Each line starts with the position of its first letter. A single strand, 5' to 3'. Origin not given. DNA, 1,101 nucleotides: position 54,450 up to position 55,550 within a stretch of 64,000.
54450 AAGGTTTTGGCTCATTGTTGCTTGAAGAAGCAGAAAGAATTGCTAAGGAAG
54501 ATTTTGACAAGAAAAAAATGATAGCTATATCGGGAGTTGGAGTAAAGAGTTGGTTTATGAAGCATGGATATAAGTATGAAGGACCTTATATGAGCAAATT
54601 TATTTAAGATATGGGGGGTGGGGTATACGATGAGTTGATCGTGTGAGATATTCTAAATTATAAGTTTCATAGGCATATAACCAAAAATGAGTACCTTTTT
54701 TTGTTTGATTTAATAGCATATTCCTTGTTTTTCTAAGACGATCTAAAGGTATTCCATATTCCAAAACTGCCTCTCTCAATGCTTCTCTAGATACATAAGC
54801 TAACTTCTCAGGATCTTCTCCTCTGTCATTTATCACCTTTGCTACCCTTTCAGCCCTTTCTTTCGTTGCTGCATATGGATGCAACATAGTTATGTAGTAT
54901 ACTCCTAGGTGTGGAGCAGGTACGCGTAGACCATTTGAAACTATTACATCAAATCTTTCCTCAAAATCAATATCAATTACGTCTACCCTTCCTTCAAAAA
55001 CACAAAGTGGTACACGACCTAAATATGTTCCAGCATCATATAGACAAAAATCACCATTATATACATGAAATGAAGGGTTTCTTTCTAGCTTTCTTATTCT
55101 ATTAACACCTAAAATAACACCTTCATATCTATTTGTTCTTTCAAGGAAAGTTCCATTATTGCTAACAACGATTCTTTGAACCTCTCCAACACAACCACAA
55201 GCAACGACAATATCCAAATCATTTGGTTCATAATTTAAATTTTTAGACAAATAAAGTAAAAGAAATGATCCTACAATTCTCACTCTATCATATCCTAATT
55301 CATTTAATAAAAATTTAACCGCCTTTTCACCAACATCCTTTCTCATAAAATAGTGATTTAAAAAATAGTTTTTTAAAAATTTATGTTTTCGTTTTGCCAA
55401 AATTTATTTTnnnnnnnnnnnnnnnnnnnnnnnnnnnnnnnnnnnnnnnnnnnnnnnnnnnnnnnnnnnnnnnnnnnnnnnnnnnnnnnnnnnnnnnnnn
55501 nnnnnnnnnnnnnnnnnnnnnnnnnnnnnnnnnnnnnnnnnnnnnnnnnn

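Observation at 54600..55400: Compositionally atypical nucleotidyltransferase-fold gene placed divergently against the CCA-adding enzyme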

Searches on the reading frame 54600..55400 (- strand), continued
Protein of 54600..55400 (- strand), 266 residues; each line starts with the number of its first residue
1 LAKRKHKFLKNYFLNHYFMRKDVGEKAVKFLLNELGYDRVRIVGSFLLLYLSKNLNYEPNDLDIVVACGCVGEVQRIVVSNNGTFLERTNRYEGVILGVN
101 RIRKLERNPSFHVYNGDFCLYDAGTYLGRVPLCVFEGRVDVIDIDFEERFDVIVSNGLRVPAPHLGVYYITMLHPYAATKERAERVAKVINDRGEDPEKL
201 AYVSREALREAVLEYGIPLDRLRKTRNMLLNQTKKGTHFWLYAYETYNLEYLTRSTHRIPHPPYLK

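Call 55: predict_structure(alignment_id=A2)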
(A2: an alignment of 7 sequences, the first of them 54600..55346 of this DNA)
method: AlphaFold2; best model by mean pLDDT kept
length: 248 residues; sequences in the alignment: 7
mean_pLDDT: 81.2   pTM: 0.81
mean pLDDT of the five models: 81.2, 80.8, 80.5, 78.2, 73.0
residues with pLDDT >= 90: 85; 70-90: 122; 50-70: 13; < 50: 28
segments of 3 or more residues with pLDDT < 50: 72-89, 239-248
pLDDT, mean of each block of 10 residues (from residue 1): 82 89 90 79 84 85 75 40 35 72 83 86 85 87 93 89 90 91 95 87 94 92 97 78 44
secondary structure, 60 per line:
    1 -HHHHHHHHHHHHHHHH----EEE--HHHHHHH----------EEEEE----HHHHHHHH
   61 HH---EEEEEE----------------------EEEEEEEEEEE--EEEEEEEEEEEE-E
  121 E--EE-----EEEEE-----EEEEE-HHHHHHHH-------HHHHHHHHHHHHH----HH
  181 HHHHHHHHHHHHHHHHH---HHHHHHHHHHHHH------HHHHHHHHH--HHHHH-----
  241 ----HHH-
elements in order: H2-17 E22-24 H27-33 E44-48 H53-62 E66-71 E94-104 E107-118 E131-135 E141-145 H147-154 H162-174 H179-197 H201-213 H220-228 H231-235

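Call 60: fold_search(model_id=the predicted structure, library=pdb)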
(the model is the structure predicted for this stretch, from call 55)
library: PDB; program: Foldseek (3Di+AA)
matches with E <= 10: 467; with E <= 0.001: 13
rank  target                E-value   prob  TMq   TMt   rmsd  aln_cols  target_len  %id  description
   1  6j7o                  2.5e-05  1.00  0.42  0.36  11.6       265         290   12  Crystal structure of toxin TglT (unusual type guanylyltransferase-like toxin, Rv1045) mutant E146Q from Mycobacterium tu (released 2020-05-13)
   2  6j7s                  4.0e-05  1.00  0.42  0.37  12.2       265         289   11  Crystal structure of toxin TglT (unusual type guanylyltransferase-like toxin, Rv1045) wild type protein from Mycobacteri (released 2020-05-13)
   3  6j7q                  5.0e-05  1.00  0.49  0.43   8.5       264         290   13  Crystal structure of toxin TglT (unusual type guanylyltransferase-like toxin, Rv1045) mutant S78A from Mycobacterium tub (released 2020-05-13)
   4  6j7p                  5.0e-05  1.00  0.42  0.37  12.1       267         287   13  Crystal structure of toxin TglT (unusual type guanylyltransferase-like toxin, Rv1045) mutant E146Q co-expressed with Tak (released 2020-05-13)
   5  8an4_A                5.3e-05  1.00  0.57  0.70   4.4       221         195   12  MenT1 toxin (rv0078a) from Mycobacterium tuberculosis H37Rv (released 2023-08-02)
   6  8an4_B                6.0e-05  1.00  0.42  0.52  10.3       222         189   14  MenT1 toxin (rv0078a) from Mycobacterium tuberculosis H37Rv (released 2023-08-02)
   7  7c46                  6.3e-05  1.00  0.40  0.35  12.7       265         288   10  Crystal Structure of Rv1045 toxin point variant K189A (released 2021-05-26)
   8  6j7n                  7.5e-05  1.00  0.53  0.46   5.8       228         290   12  Crystal structure of toxin TglT (unusual type guanylyltransferase-like toxin, Rv1045) mutant D82A co-expressed with TakA (released 2020-05-13)
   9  8xhr_A                7.5e-05  1.00  0.56  0.50   7.8       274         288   10  Crystal structure of Mycobacterium tuberculosis MenT3 bound with CTP (released 2024-02-28)
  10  6j7r                  8.0e-05  1.00  0.39  0.34  12.0       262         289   12  Crystal structure of toxin TglT (unusual type guanylyltransferase-like toxin, Rv1045) mutant S78A co-expressed with TakA (released 2020-05-13)
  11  6y5u                  8.4e-05  1.00  0.41  0.36  11.9       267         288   13  MenT3 (aka TglT), nucleotidyltransferase toxin Rv1045 from Mycobacterium tuberculosis (released 2020-09-16)
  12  8an5_B                1.0e-04  1.00  0.49  0.63   5.7       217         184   12  MenAT1 toxin-antitoxin complex (rv0078a-rv0078b) from Mycobacterium tuberculosis H37Rv (released 2023-08-02)
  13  8rr5                  2.8e-04  1.00  0.48  0.65   5.1       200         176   12  MenT1 toxin (rv0078a) from Mycobacterium tuberculosis H37Rv, phosphorylated at T39 (released 2024-09-11)
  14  5cfs                  3.7e-03  1.00  0.41  0.55   6.5       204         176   14  Crystal Structure of ANT(2")-Ia in complex with AMPCPP and tobramycin (released 2016-03-16)
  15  4wqk                  4.4e-03  1.00  0.42  0.56   6.2       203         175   14  Crystal structure of aminoglycoside nucleotidylyltransferase ANT(2")-Ia, apo form (released 2014-11-12)
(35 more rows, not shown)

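Call 64: search_solved_structures(query=A2, max_evalue=10, show_alignments=3)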
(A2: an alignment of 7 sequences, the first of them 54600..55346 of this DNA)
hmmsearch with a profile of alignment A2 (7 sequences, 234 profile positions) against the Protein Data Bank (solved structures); distinct sequences matched with E-value up to 10: 0.

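Call 73: find_related_loci(query=A3, collection=viral_contigs, flank=6000)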
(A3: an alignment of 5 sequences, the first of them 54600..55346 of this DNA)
Query A3 (248 aa) in viral_contigs; peptide patterns used: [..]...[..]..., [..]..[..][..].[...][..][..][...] (x = any residue, [..] = any of these).
75 stretches matched a pattern, but none encodes a relative of the query by tblastn (E <= 1e-3).

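Call 74: search_dna_similar(query=window:54600-55346:-, collection=phages, mode=protein, max_evalue=0.01)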
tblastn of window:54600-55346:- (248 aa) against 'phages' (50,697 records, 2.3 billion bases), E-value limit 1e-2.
No match.

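Call 75: search_dna_similar(query=window:54600-55346:-, collection=plasmids, mode=protein, max_evalue=0.01)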
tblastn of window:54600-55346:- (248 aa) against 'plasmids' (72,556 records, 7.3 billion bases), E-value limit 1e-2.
No match.

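Call 88: list_cluster_members(proteins=[P0001, P0002, P0003, P0004, P0005, P0006, P0007, L017:1252-1890:-, L015:3766-4935:-, L016:3788-4936:-])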
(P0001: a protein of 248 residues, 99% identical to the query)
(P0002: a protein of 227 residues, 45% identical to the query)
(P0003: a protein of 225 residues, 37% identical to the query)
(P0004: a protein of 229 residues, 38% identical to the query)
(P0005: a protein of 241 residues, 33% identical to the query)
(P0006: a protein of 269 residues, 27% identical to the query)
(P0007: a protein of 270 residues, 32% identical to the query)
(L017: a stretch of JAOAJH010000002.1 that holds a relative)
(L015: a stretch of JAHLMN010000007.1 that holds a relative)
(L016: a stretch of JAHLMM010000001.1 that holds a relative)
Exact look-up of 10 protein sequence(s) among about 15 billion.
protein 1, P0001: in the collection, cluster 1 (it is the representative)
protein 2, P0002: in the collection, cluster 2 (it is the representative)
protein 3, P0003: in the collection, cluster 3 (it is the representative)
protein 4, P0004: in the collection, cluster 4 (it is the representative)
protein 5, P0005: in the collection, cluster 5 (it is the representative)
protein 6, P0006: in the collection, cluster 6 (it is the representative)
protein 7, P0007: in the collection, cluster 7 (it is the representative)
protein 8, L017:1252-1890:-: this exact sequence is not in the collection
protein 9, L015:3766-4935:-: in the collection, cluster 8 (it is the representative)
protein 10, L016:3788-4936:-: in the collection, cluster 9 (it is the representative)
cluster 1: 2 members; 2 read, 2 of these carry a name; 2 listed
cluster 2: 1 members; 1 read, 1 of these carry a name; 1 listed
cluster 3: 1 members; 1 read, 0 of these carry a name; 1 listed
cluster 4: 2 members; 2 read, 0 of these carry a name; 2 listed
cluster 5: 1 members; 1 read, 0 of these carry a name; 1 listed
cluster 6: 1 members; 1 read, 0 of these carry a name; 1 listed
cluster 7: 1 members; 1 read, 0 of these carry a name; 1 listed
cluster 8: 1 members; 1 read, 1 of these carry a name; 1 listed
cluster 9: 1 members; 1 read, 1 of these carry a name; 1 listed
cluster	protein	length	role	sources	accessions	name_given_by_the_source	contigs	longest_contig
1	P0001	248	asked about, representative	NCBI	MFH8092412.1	MAG: hypothetical protein QXM38_00510 [Candidatus Aenigmatarchaeota archaeon]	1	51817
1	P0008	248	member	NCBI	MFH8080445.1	MAG: hypothetical protein QXO84_01025 [Candidatus Aenigmatarchaeota archaeon]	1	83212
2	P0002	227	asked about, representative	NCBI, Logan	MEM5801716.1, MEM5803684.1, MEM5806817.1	MAG: hypothetical protein QW474_00305 [Candidatus Aenigmatarchaeota archaeon]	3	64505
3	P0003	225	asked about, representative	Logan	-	-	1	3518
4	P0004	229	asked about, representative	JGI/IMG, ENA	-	-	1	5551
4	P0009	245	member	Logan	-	-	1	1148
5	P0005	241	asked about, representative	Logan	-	-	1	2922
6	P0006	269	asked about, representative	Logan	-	-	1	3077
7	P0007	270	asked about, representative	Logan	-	-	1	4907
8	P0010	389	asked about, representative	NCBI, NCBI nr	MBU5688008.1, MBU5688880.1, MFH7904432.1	MAG: hypothetical protein KQA41_01485 [Candidatus Aenigmarchaeota archaeon] | hypothetical protein [Candidatus Aenigmarchaeota archaeon]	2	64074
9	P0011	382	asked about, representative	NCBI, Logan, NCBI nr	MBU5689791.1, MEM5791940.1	MAG: hypothetical protein QXM68_00270 [Candidatus Aenigmatarchaeota archaeon] | hypothetical protein [Candidatus Aenigmarchaeota archaeon]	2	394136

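Call 90: fold_search(model_id=the predicted structure, library=viral)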
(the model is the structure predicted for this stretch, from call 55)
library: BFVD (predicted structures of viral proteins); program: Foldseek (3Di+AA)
matches with E <= 10: 512; with E <= 0.001: 4
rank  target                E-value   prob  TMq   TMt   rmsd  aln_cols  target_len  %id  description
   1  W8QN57                1.4e-04  0.99  0.30  0.23  13.4       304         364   12  Uncharacterized protein [Chloriridovirus anopheles1]
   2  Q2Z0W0                3.9e-04  1.00  0.38  0.54  11.6       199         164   10  Uncharacterized protein [Pseudomonas phage EL]
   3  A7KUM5                7.8e-04  0.97  0.29  0.16  13.7       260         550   15  (no name in the UniProt tables at hand)
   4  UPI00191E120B         8.2e-04  1.00  0.39  0.50   6.0       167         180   12  (no name look-up for this kind of identifier)
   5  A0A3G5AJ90            1.2e-03  1.00  0.36  0.19   8.9       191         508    9  DUF7275 domain-containing protein [Sylvanvirus sp.]
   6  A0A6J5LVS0            1.3e-03  0.66  0.24  0.12  16.1       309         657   11  Uncharacterized protein [uncultured Caudovirales phage]
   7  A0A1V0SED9            2.3e-03  0.97  0.34  0.26  11.1       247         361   10  Uncharacterized protein [Indivirus ILV1]
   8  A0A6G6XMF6            3.3e-03  0.75  0.27  0.26  18.2       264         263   13  (no name in the UniProt tables at hand)
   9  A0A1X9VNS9            9.1e-03  0.96  0.43  0.17   8.9       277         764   10  Uncharacterized protein [Mimivirus AB-566-O17]
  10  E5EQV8                1.2e-02  1.00  0.37  0.51   6.0       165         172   14  (no name in the UniProt tables at hand)
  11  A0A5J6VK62            1.4e-02  0.99  0.35  0.45   5.5       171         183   12  LicD family protein [Megaviridae environmental sample]
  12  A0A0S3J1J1            1.7e-02  0.60  0.32  0.25  14.6       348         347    9  Uncharacterized protein [Anticarsia gemmatalis multiple nucleopolyhedrovirus]
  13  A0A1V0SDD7            1.9e-02  0.91  0.31  0.22   9.5       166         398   11  Uncharacterized protein [Indivirus ILV1]
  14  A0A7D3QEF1            2.0e-02  0.99  0.28  0.13   5.6       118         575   12  (no name in the UniProt tables at hand)
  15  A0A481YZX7            3.4e-02  0.98  0.37  0.39   5.2       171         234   13  LicD family protein [Marseillevirus LCMAC202]
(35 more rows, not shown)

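Call 95: search_protein_families(library=padloc, proteins=[P0010, P0011, P0002, P0003, P0004, P0005, P0006, P0007], max_evalue=1)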
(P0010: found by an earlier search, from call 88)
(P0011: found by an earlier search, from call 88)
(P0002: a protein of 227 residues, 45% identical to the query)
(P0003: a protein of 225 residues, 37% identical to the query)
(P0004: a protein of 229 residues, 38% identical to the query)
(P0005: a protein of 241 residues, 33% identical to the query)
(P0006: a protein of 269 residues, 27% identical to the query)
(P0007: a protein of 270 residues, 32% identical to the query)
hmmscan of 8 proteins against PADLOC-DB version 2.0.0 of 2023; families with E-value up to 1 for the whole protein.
P0010 (389 aa): 0 families

P0011 (382 aa): 0 families

P0002 (227 aa): 0 families

P0003 (225 aa): 0 families

P0004 (229 aa): 0 families

P0005 (241 aa): 0 families

P0006 (269 aa): 0 families

P0007 (270 aa): 0 families

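Call 96: search_protein_families(library=ncbifam, proteins=[P0010, P0011, P0002, P0003, P0004, P0005, P0006, P0007], max_evalue=1)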
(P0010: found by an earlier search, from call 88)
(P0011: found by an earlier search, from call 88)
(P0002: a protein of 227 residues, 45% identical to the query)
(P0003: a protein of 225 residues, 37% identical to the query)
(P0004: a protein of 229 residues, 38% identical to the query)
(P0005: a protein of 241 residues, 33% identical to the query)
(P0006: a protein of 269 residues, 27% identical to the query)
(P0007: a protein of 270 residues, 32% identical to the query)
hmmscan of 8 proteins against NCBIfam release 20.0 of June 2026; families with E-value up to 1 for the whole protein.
P0010 (389 aa): 0 families

P0011 (382 aa): 0 families

P0002 (227 aa): 1 family
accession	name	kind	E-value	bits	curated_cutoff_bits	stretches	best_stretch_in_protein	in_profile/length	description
NF001601.0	PRK00394.2-6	equivalog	0.077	12.5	316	1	69-118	109-154/181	TATA-box-binding protein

P0003 (225 aa): 0 families

P0004 (229 aa): 2 families
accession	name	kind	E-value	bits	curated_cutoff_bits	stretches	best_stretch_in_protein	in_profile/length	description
NF007946.0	PRK10665.1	equivalog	0.018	15.8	181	1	56-134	17-97/112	P-II family nitrogen regulator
TIGR02175.1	PorC_KorC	subfamily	0.11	12.3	81.1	0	34-111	55-131/177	2-oxoacid:acceptor oxidoreductase, gamma subunit, pyruvate/2-ketoisovalerate family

P0005 (241 aa): 0 families

P0006 (269 aa): 1 family
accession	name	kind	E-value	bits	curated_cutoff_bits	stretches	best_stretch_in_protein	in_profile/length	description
NF007864.0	PRK10576.1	equivalog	0.033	13.5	252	1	179-256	45-122/297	Fe(3+)-hydroxamate ABC transporter substrate-binding protein FhuD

P0007 (270 aa): 0 families

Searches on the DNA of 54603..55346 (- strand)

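Call 82: search_rna_families(sources=[L002, L003, L013], threshold=evalue, max_evalue=1, show_alignments=2)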
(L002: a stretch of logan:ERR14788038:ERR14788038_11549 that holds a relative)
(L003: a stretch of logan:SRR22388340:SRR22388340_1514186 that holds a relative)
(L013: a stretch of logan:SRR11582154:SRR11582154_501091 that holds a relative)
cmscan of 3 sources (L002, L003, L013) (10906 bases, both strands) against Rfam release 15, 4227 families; matches with E-value up to 1: 1.
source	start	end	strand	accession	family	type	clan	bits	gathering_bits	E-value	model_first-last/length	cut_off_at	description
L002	1509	1595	-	RF00005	tRNA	Gene; tRNA;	CL00001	24.2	29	0.22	9-63/71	no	tRNA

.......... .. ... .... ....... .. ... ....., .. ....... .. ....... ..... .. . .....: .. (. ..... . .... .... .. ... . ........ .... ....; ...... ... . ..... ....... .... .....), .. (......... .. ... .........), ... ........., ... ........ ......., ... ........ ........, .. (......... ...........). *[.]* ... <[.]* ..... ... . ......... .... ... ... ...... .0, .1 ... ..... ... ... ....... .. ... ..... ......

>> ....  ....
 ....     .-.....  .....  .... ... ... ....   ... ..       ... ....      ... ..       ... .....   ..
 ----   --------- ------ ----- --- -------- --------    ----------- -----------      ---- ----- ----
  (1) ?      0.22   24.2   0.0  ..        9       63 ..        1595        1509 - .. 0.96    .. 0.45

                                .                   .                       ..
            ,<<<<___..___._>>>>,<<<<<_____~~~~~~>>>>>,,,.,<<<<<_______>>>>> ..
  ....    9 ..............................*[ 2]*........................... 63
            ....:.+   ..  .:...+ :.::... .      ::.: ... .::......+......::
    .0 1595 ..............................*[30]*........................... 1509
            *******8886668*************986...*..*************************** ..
